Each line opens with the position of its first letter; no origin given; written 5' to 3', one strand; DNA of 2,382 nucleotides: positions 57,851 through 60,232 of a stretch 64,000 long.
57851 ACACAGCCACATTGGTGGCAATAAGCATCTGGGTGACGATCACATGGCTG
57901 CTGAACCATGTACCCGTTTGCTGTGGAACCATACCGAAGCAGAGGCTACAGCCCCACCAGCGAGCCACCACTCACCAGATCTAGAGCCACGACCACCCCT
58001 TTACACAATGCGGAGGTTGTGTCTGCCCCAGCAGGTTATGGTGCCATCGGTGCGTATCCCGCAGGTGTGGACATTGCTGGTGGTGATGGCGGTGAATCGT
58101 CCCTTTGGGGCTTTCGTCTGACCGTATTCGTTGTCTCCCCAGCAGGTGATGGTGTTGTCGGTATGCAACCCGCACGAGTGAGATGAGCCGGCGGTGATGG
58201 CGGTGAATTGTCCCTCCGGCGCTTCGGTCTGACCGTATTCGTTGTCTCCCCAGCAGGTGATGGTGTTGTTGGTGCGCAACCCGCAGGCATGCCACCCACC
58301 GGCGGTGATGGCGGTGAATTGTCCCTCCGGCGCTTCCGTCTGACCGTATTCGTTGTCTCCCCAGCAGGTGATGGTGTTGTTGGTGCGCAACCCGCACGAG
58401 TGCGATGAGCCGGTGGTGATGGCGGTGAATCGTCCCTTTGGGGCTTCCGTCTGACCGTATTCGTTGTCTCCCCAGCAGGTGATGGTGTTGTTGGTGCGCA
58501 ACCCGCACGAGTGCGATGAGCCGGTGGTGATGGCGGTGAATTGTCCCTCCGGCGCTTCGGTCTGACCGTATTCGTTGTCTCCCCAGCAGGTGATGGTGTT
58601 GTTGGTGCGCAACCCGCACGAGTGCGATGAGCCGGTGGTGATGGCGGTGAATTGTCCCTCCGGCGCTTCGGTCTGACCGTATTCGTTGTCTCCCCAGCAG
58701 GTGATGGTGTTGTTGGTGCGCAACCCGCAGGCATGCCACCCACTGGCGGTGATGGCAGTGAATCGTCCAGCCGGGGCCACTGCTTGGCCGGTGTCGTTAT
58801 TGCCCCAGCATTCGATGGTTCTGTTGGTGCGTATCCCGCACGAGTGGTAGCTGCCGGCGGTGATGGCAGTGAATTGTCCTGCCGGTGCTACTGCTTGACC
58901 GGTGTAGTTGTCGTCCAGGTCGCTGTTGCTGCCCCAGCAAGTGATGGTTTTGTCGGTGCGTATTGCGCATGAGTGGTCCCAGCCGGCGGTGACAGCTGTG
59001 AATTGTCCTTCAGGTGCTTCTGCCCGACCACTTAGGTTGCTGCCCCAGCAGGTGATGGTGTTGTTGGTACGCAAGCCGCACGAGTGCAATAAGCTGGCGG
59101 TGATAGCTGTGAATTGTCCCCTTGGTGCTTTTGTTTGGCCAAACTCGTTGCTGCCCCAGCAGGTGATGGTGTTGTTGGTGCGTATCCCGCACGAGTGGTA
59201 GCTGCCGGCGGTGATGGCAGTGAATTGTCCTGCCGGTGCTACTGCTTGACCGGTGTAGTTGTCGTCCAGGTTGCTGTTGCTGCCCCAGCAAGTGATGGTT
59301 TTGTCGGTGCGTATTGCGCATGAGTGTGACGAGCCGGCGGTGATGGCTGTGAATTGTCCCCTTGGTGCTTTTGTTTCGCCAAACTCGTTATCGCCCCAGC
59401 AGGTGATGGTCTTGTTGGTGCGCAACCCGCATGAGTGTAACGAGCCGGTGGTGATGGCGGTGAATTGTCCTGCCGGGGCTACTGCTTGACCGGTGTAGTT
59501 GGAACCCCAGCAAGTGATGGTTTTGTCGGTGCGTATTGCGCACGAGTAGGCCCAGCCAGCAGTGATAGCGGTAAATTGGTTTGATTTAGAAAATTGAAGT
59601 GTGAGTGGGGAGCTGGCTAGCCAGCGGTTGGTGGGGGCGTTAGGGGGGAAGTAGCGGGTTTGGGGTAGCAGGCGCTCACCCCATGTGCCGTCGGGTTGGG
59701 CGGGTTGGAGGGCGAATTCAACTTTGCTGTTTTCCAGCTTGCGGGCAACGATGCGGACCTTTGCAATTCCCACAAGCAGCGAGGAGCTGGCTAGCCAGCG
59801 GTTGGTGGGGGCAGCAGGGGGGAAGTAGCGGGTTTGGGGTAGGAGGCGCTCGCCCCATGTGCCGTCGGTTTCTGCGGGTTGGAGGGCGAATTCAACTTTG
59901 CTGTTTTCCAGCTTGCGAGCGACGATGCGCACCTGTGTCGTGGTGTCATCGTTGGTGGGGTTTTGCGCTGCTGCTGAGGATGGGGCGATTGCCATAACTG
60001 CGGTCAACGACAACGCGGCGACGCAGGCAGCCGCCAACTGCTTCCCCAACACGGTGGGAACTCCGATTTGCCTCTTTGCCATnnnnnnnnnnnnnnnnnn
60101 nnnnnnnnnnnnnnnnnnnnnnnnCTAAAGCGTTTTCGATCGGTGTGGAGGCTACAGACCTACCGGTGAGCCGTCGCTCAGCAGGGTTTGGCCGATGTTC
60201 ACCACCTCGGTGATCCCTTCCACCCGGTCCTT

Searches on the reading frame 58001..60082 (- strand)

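Call 58: search_protein_families(library=pfam, proteins=[window:58001-60082:-], max_evalue=0.01)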
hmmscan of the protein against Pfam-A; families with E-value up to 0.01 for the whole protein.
window:58001-60082:- (693 aa): 2 families
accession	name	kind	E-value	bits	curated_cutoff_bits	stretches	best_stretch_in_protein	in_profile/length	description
PF13540.12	RCC1_2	-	5.6e-125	404.9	22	14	627-655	2-30/30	Regulator of chromosome condensation (RCC1) repeat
PF25390.1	WD40_RLD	-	3.6e-77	260.6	150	5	324-544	33-329/363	RCC1-like domain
